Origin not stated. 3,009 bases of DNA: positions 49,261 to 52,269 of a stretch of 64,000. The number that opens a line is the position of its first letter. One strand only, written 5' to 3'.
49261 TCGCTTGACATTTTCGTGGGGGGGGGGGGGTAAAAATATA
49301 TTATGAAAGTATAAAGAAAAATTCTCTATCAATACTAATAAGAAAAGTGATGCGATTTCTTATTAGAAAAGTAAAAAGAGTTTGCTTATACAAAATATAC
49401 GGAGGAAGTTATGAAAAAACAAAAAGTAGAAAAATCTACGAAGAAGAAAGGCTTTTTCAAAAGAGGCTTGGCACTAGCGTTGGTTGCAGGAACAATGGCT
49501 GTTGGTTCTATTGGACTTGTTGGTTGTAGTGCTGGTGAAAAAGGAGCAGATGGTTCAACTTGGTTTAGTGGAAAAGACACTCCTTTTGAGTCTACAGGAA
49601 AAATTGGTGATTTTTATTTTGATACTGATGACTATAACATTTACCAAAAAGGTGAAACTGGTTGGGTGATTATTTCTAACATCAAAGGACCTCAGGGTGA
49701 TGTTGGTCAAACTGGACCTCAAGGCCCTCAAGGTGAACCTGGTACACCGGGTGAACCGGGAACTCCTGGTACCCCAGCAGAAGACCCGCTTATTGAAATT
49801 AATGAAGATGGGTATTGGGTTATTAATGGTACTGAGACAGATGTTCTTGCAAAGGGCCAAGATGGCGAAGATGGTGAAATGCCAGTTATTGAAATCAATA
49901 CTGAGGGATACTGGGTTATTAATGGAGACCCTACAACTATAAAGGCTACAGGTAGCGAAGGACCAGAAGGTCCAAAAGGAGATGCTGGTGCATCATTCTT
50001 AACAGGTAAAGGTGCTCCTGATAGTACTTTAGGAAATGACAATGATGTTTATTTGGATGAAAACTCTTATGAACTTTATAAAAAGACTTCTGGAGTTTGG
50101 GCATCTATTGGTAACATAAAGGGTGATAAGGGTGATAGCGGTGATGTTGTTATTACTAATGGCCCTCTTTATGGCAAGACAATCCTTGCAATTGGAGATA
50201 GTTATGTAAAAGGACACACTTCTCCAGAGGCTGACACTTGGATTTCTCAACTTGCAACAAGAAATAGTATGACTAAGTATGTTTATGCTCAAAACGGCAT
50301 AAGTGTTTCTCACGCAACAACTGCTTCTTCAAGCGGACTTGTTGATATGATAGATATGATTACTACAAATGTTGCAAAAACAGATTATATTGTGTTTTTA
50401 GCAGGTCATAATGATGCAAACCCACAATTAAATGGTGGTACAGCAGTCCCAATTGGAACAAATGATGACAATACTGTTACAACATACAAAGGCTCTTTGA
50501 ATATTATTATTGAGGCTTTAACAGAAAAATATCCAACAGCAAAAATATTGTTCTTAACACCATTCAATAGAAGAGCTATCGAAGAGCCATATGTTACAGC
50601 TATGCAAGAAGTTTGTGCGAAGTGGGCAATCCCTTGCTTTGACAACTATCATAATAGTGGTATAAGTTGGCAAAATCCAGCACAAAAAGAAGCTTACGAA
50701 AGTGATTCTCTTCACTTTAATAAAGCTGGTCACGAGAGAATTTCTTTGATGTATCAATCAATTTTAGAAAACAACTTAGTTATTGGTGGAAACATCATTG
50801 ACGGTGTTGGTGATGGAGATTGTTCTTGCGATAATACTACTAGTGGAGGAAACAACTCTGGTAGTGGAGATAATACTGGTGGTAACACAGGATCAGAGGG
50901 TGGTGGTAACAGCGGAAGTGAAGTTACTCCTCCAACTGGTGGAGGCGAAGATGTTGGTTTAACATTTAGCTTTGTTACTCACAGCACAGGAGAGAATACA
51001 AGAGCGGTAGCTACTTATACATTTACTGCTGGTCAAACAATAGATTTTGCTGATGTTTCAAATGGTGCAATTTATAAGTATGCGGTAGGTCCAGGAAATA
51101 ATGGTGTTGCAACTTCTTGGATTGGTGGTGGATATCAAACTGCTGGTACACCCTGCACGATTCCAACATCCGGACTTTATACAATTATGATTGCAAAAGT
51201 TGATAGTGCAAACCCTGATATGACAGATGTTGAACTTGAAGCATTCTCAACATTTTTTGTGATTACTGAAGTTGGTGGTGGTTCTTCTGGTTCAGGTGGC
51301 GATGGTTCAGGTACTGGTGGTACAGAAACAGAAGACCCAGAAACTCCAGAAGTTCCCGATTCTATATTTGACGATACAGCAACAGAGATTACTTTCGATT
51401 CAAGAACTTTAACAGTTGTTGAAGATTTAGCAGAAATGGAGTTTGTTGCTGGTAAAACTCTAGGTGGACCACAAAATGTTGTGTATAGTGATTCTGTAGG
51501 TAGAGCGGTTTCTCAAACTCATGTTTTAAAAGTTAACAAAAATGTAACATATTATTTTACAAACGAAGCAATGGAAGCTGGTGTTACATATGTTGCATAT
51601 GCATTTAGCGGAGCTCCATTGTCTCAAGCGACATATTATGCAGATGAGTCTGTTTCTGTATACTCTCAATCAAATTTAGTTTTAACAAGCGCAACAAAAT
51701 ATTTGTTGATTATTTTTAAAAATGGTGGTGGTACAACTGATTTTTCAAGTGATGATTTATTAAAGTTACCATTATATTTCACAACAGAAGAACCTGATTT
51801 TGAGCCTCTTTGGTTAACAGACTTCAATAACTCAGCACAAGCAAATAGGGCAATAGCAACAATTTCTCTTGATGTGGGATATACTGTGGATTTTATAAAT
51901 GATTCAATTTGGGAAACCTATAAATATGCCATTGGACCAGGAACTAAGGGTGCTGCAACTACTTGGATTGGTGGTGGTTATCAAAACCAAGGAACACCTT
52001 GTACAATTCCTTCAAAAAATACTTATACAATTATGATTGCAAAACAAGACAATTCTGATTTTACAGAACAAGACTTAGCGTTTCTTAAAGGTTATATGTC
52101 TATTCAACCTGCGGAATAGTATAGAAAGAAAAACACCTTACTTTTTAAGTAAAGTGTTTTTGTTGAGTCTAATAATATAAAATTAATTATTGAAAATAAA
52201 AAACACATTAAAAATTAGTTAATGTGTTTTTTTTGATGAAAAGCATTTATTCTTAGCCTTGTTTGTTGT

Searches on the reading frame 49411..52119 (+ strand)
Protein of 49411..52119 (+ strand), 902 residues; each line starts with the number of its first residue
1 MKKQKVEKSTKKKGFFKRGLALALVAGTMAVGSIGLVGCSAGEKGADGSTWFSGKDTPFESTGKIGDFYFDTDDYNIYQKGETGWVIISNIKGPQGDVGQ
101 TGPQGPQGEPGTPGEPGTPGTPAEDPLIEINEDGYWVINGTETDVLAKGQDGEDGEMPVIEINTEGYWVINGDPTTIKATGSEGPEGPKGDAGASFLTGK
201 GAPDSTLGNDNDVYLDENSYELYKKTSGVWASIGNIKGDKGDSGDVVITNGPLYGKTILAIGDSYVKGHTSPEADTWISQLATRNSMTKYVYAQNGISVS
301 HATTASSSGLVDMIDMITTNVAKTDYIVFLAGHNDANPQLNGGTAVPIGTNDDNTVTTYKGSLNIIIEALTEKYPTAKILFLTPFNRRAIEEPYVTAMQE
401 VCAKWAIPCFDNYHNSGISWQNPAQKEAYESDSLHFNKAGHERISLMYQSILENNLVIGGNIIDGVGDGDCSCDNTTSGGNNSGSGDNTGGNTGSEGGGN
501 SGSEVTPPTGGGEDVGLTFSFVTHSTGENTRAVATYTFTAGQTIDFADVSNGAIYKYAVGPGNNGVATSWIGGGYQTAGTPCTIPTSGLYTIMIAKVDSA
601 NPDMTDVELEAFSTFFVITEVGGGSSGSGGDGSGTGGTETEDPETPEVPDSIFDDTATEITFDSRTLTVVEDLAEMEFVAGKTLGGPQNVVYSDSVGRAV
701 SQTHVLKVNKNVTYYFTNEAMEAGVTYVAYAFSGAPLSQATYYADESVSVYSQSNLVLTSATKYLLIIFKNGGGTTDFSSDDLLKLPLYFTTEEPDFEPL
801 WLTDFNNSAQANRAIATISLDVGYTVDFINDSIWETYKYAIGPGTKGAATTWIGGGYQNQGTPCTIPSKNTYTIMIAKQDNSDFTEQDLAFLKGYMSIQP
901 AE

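Call 10: search_protein_families(library=pfam, proteins=[window:49411-52119:+], max_evalue=0.01)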
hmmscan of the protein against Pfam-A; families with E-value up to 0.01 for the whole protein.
window:49411-52119:+ (902 aa): 3 families
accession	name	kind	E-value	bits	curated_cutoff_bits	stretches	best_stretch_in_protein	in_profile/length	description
PF13472.12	Lipase_GDSL_2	-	1.4e-13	52.2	32.9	1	260-443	1-178/178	GDSL-like Lipase/Acylhydrolase family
PF01391.23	Collagen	-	4.9e-05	23.4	27.2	1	92-122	27-57/60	Collagen triple helix repeat (20 copies)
PF16378.10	DUF4988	-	0.0012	19.1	30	1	123-173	70-128/183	Domain of unknown function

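Call 21: find_encoding_contigs(protein=window:49411-52119:+, flank=10000, max_places=10)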
Protein window:49411-52119:+ (902 aa): 2 contigs read that carry it; 1 place shown.
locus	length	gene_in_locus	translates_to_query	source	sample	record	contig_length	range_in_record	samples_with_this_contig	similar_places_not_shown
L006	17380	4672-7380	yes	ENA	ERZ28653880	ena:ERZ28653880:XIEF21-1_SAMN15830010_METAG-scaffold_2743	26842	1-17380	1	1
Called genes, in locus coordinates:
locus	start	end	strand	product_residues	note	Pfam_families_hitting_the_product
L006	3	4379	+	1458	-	?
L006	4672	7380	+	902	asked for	-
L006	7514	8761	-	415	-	PF13439:Glyco_transf_4, PF13477:Glyco_trans_4_2, PF13579:Glyco_trans_4_4 (weak), PF00534:Glycos_transf_1, PF13692:Glyco_trans_1_4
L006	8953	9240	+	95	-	PF01022:HTH_5, PF12840:HTH_20 (faint)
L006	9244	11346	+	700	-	PF00403:HMA, PF00122:E1-E2_ATPase, PF00702:Hydrolase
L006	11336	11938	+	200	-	-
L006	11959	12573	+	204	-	-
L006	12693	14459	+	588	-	PF03485:Arg_tRNA_synt_N, PF00750:tRNA-synt_1d, PF05746:DALR_1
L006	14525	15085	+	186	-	PF02677:QueH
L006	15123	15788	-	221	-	PF02224:Cytidylate_kin, PF13189:Cytidylate_kin2, PF13238:AAA_18 (faint)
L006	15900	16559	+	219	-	PF04471:Mrr_cat, PF22722:NA-iREase1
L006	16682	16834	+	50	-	-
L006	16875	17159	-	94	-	-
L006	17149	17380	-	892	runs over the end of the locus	PF02536:mTERF (faint)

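Call 27: find_homologous_proteins(query=window:49411-52119:+)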
Query window:49411-52119:+ (902 aa): 228 proteins with E <= 0.001 among 8000 candidates; the best 120 are listed.
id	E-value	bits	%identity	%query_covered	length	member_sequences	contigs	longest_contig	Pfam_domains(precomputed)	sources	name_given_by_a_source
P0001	1.7e-219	750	46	97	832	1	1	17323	PF01391.24,PF13472.13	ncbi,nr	ncbi:MAG: hypothetical protein IJW25_03390 [Clostridia bacterium]|nr:hypothetical protein [Clostridi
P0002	1.6e-193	664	52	49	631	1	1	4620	PF13472.13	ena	-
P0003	1.6e-183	631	50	51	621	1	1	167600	PF13472.13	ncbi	-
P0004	8.7e-160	552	47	68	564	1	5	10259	PF13472.13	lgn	-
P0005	4.1e-147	510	61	34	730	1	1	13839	PF13472.13,PF16255.12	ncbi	-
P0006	9.0e-135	469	67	25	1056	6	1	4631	-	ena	-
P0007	1.8e-123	432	46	49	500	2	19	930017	PF13472.13,PF16255.12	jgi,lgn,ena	-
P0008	5.3e-95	338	33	26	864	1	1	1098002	-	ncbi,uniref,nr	ncbi:collagen repeat protein [Moumouvirus australiensis]|uniref:Collagen repeat protein n=1 Tax=Moum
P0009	2.9e-91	325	31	26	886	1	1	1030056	PF01391.24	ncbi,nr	ncbi:collagen repeat protein with bclb C-terminal domain [Saudi moumouvirus]|nr:collagen repeat prot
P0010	8.8e-90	321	52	24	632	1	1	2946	PF13472.13,PF00657.29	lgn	-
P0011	8.0e-88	314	56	24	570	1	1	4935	PF13472.13,PF16255.12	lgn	-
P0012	4.5e-87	312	63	23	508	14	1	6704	PF13472.13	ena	-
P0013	5.7e-85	305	56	23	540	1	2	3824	PF13472.13,PF16255.12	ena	-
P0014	7.3e-84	301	54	25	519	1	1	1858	PF13472.13,PF16255.12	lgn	-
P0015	1.5e-76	277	55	23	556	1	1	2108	PF13472.13,PF00657.29,PF16255.12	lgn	-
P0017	5.2e-73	265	38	49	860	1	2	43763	PF01391.24,PF13472.13,PF00657.29,PF16255.12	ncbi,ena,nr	ncbi:MAG: hypothetical protein IKC11_01500 [Clostridia bacterium]|nr:hypothetical protein [Clostridi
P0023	1.0e-47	181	48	26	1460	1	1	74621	PF07523.19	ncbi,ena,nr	ncbi:MAG: bacterial Ig-like domain-containing protein [Clostridia bacterium]|nr:bacterial Ig-like do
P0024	2.1e-44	170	38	25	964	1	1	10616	PF16255.12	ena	-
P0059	4.4e-25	106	43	22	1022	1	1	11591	PF01391.24,PF00149.34,PF02368.25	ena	-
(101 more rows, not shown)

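Call 28: find_encoding_contigs(protein=P0001, flank=8000, max_places=6)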
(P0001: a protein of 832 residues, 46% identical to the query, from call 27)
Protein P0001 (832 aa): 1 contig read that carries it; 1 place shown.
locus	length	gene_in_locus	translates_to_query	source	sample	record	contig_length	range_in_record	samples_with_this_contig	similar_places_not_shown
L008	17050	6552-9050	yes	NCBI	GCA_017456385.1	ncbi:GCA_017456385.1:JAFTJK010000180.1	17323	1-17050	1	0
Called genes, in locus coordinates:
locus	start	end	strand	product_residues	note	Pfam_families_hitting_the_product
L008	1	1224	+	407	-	PF22505:RNase_J_b_CASP, PF07521:RMMBL (weak), PF17770:RNase_J_C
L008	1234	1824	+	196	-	PF01135:PCMT (weak), PF01596:Methyltransf_3, PF13847:Methyltransf_31, PF13578:Methyltransf_24, PF13649:Methyltransf_25 (weak)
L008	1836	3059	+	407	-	PF01136:Peptidase_U32, PF16325:Peptidase_U32_C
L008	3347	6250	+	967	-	PF13472:Lipase_GDSL_2 (weak), PF16255:Lipase_GDSL_lke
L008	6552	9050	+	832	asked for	PF01391:Collagen, PF13472:Lipase_GDSL_2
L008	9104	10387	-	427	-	PF05636:HIGH_NTase1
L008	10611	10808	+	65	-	PF01783:Ribosomal_L32p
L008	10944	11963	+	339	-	PF02504:FA_synthesis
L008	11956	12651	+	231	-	PF14622:Ribonucleas_3_3, PF00636:Ribonuclease_3, PF00035:dsrm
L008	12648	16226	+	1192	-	PF02463:SMC_N, PF13175:AAA_15, PF13304:AAA_21 (weak), PF13555:AAA_29 (faint), PF06470:SMC_hinge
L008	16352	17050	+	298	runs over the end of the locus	PF02881:SRP54_N, PF13604:AAA_30 (weak), PF00448:SRP54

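Call 29: find_encoding_contigs(protein=P0023, flank=10000, max_places=6)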
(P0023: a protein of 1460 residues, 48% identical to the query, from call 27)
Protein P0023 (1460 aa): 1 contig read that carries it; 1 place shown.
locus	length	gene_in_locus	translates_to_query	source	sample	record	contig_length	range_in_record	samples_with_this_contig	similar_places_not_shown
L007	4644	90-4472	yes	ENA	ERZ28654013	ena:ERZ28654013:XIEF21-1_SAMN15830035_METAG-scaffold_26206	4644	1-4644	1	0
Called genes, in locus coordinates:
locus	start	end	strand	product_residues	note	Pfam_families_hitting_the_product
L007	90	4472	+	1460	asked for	PF07523:Big_3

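Call 33: find_encoding_contigs(protein=P0017, flank=10000, max_places=8)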
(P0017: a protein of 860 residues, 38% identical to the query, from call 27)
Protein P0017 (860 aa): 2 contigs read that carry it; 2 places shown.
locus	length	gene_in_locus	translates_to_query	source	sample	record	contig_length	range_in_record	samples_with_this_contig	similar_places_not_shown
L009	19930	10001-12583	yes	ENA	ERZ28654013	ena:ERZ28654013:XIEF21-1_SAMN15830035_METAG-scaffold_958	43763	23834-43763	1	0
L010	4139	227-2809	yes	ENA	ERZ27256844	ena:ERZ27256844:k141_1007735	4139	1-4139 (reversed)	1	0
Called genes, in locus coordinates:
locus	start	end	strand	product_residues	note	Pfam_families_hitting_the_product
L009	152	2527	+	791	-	PF13472:Lipase_GDSL_2, PF16255:Lipase_GDSL_lke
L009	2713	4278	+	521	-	-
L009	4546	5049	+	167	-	PF02075:RuvC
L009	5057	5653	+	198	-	PF01330:RuvA_N, PF00633:HHH (faint), PF14520:HHH_5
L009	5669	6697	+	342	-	PF06068:TIP49 (faint), PF05496:RuvB_N, PF13173:AAA_14 (faint), PF00004:AAA, PF07728:AAA_5 (weak), PF17864:AAA_lid_4, PF05491:WHD_RuvB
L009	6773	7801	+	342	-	PF02547:Queuosine_synth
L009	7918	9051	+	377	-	PF01702:TGT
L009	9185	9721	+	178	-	PF02699:YajC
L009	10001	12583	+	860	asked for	PF01391:Collagen (weak), PF00657:Lipase_GDSL, PF13472:Lipase_GDSL_2, PF16255:Lipase_GDSL_lke (weak)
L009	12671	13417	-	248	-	PF03796:DnaB_C, PF06745:ATPase, PF13481:AAA_25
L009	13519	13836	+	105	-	-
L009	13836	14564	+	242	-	PF00106:adh_short, PF08659:KR, PF13561:adh_short_C2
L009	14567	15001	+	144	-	PF13302:Acetyltransf_3, PF13527:Acetyltransf_9 (weak), PF13673:Acetyltransf_10, PF00583:Acetyltransf_1, PF13508:Acetyltransf_7, PF08445:FR47 (weak)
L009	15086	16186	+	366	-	PF01168:Ala_racemase_N, PF00842:Ala_racemase_C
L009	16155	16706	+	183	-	PF03602:Cons_hypoth95, PF02086:MethyltransfD12 (faint), PF02475:TRM5-TYW2_MTfase (weak)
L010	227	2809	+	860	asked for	PF01391:Collagen (weak), PF00657:Lipase_GDSL, PF13472:Lipase_GDSL_2, PF16255:Lipase_GDSL_lke (weak)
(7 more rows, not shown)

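Call 34: find_encoding_contigs(protein=P0006, flank=10000, max_places=8)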
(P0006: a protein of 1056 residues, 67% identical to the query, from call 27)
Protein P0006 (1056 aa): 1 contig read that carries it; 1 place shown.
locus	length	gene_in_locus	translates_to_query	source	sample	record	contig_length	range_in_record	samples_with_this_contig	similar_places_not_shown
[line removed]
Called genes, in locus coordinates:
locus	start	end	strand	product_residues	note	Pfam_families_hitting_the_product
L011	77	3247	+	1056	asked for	-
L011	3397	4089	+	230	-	PF00149:Metallophos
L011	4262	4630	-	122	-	?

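Call 58: search_solved_structures(query=window:49411-52119:+, max_evalue=0.1)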
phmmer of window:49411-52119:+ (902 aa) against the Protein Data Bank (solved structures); distinct sequences matched with E-value up to 0.1: 5.
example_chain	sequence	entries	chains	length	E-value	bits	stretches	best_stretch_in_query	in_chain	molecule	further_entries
7bxd_A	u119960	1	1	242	1.9e-11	46.3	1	310-445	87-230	GDSL-like protein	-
3dc7_A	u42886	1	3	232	6.4e-08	34.7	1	324-455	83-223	Putative uncharacterized protein lp_3323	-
6v8i_AE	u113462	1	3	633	1.8e-06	29.9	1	256-450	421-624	Tail-Associated Lysin, gp59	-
6v8i_BN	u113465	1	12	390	5.2e-05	25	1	89-148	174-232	Fiber Upper, gp68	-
8egr_K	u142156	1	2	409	0.044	15.3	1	290-392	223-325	SGNH_hydro domain-containing protein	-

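Call 59: search_protein_families(library=ncbifam, proteins=[window:49411-52119:+, P0017], max_evalue=0.1)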
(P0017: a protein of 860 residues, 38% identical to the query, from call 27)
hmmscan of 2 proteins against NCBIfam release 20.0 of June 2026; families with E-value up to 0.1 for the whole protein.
window:49411-52119:+ (902 aa): 3 families
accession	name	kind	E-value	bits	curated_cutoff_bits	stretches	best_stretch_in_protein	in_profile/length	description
NF038329.2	gly_rich_SclB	equivalog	3.7e-08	32.7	325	1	40-210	133-297/442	LPXTG-anchored collagen-like adhesin Scl2/SclB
NF046116.1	adhesin_Lcl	equivalog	2.3e-06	26.4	500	1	42-205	123-280/431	collagen-like adhesin Lcl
NF038330.1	adhesin_SclA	exception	0.0011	18.7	400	1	41-194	122-253/405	LPXTG-anchored collagen-like adhesin Scl1/SclA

P0017 (860 aa): 4 families
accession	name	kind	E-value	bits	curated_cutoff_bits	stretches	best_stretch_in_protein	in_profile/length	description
NF038329.2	gly_rich_SclB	equivalog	3.4e-11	42.7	325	1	40-151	127-238/442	LPXTG-anchored collagen-like adhesin Scl2/SclB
NF038330.1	adhesin_SclA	exception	2.4e-10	40.6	400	1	41-152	149-257/405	LPXTG-anchored collagen-like adhesin Scl1/SclA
NF046116.1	adhesin_Lcl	equivalog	2.1e-09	36.4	500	1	80-152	53-125/431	collagen-like adhesin Lcl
NF006115.0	PRK08264.1-1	equivalog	0.023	14.1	454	0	637-695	7-65/237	SDR family oxidoreductase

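Call 65: find_encoding_contigs(protein=P0024, flank=3000, max_places=8)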
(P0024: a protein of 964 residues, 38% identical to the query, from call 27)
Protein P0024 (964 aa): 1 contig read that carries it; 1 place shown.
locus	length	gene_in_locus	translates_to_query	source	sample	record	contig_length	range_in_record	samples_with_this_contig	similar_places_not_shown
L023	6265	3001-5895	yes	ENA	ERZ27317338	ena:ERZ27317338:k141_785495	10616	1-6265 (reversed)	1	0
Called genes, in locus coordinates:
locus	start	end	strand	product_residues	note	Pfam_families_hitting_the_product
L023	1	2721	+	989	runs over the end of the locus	PF07581:Glug (faint)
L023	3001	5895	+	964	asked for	PF16255:Lipase_GDSL_lke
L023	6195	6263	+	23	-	?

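Call 66: find_encoding_contigs(protein=P0059, flank=3000, max_places=8)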
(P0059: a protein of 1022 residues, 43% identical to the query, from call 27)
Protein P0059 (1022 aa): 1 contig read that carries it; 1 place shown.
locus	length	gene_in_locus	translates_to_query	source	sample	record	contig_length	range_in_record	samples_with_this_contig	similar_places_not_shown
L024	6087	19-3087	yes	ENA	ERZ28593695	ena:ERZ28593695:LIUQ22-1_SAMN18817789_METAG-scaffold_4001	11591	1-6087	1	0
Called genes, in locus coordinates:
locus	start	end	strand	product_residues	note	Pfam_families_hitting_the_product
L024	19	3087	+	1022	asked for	PF01391:Collagen (faint), PF00149:Metallophos, PF02368:Big_2 (weak)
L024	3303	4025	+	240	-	PF01522:Polysacc_deac_1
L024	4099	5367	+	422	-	PF00675:Peptidase_M16, PF05193:Peptidase_M16_C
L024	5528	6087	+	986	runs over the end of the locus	PF17854:FtsK_alpha, PF01580:FtsK_SpoIIIE, PF01935:DUF87 (weak), PF05872:HerA_C (faint), PF09397:FtsK_gamma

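Call 82: list_cluster_members(proteins=[window:49411-52119:+, P0017, window:44736-49118:+])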
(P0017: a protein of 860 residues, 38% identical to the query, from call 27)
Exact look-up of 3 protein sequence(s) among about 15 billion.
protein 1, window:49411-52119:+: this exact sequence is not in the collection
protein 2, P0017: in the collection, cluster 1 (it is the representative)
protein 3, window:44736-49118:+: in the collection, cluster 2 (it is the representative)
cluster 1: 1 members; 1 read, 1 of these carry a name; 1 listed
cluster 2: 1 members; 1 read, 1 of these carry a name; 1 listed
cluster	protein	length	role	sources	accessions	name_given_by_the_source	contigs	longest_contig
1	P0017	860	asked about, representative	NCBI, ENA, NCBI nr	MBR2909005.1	MAG: hypothetical protein IKC11_01500 [Clostridia bacterium] | hypothetical protein [Clostridia bacterium]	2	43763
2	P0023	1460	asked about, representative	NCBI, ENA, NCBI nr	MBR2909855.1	MAG: bacterial Ig-like domain-containing protein [Clostridia bacterium] | bacterial Ig-like domain-containing protein [Clostridia bacterium]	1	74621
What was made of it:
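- Tried and rejected: The 90% clusters of P1 and P0017 are singletons (call 82).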

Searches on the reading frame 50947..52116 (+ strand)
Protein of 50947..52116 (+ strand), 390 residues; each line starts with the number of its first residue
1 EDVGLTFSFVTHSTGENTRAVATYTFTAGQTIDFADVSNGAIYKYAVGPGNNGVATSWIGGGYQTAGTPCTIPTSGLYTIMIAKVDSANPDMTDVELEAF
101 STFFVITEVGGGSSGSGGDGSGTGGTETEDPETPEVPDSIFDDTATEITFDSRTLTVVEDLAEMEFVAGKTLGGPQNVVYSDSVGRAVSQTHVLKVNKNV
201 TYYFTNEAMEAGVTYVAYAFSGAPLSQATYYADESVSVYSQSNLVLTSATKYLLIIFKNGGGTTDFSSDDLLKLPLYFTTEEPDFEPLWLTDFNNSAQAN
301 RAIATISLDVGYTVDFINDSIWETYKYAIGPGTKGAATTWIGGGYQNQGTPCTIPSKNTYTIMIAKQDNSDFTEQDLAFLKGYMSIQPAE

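Call 70: search_protein_families(library=pfam, proteins=[window:50947-52116:+], max_evalue=10)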
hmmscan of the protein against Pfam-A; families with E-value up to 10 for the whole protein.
seq(390 aa): 1 family
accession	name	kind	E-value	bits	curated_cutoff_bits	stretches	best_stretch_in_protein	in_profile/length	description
PF14512.11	TM1586_NiRdase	-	0.0093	16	27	1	333-365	97-129/215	Putative TM nitroreductase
